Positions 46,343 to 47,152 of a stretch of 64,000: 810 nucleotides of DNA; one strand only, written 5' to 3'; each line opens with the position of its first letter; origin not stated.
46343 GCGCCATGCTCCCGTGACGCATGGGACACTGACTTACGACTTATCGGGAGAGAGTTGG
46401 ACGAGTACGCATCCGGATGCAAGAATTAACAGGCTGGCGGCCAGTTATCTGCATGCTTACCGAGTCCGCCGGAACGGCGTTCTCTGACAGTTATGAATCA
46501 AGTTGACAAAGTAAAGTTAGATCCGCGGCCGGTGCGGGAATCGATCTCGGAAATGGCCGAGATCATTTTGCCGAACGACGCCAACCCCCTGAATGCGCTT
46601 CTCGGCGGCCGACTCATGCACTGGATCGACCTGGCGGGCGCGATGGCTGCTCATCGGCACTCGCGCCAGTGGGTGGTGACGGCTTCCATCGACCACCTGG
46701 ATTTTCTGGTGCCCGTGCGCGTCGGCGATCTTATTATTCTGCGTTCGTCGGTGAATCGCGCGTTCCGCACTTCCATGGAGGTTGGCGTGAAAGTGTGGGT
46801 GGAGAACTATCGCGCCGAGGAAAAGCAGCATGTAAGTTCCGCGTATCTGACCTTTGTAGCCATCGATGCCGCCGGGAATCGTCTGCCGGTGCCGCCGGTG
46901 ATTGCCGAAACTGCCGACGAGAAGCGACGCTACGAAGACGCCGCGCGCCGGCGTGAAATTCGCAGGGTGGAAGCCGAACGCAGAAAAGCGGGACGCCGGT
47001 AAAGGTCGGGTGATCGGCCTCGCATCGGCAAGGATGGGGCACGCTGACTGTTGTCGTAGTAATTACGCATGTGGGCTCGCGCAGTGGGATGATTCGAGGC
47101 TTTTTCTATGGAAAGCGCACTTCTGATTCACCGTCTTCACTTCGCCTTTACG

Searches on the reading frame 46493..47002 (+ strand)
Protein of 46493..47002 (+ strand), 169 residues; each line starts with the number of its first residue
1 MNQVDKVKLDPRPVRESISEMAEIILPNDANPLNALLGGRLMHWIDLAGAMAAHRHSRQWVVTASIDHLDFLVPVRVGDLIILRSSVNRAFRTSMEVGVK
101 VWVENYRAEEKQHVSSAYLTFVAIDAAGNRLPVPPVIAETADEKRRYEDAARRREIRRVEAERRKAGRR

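Call 45: search_protein_families(library=pfam, proteins=[window:46493-47002:+], max_evalue=0.001)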
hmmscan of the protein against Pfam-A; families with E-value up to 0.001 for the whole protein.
window:46493-47002:+ (169 aa): 1 family
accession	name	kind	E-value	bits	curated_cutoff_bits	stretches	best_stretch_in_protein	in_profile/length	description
PF03061.28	4HBT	-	1.1e-16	61.4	20.6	1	36-105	4-74/79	Thioesterase superfamily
